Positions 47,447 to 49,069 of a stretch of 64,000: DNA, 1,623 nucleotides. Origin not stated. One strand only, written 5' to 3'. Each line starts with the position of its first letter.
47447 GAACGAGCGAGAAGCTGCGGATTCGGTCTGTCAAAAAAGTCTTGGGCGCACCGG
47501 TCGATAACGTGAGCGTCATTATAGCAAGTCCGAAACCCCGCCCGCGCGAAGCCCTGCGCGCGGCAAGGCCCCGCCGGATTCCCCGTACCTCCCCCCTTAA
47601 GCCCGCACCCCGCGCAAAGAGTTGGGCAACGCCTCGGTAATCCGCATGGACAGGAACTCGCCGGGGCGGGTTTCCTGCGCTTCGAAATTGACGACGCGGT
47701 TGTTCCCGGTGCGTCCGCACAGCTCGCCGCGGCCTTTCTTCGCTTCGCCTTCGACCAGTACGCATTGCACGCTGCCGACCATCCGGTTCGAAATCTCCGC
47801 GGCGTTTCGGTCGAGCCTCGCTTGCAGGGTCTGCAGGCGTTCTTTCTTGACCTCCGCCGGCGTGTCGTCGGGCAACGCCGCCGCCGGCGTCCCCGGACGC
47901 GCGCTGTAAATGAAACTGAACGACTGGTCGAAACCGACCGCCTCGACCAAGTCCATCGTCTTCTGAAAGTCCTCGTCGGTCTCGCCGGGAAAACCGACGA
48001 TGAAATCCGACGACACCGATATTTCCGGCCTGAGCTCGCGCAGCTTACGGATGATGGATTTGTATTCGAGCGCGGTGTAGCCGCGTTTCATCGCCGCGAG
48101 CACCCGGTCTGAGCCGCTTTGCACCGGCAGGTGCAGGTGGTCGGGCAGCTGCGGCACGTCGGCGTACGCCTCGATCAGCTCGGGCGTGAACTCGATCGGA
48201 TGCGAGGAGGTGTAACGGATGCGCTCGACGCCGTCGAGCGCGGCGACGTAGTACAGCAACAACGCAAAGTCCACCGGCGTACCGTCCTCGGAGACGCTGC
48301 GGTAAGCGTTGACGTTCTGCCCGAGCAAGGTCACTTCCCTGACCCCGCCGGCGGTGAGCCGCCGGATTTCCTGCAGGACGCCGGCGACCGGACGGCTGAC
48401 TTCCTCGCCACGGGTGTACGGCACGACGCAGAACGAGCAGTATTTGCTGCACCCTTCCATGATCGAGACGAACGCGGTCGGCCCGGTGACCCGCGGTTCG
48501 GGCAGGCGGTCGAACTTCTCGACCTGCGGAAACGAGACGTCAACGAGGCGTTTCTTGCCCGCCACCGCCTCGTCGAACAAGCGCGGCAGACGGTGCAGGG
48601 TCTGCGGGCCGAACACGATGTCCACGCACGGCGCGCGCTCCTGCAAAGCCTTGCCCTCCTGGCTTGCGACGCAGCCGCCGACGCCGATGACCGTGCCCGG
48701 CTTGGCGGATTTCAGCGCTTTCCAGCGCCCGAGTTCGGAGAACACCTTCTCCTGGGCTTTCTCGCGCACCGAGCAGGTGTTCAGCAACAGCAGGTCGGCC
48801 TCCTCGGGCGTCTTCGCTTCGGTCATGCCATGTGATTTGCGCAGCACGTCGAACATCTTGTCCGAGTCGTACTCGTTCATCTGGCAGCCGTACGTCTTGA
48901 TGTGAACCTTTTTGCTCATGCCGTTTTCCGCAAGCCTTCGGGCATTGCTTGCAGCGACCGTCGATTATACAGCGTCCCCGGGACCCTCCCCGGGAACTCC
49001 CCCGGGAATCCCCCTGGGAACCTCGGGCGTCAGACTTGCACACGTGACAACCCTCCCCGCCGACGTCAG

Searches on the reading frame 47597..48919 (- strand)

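Call 29: search_protein_families(library=pfam, proteins=[window:47597-48919:-], max_evalue=0.00001)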
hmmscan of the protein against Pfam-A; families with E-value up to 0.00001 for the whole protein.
window:47597-48919:- (440 aa): 3 families
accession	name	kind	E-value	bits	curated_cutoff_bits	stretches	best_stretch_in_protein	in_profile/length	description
PF00919.26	UPF0004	-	7.6e-31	106.5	27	1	4-104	1-98/98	Uncharacterized protein family UPF0004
PF04055.27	Radical_SAM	-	4.7e-28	98.9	29.5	1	151-325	1-166/166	Radical SAM superfamily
PF01938.26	TRAM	-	1.4e-11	44.5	21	1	379-437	2-58/61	TRAM domain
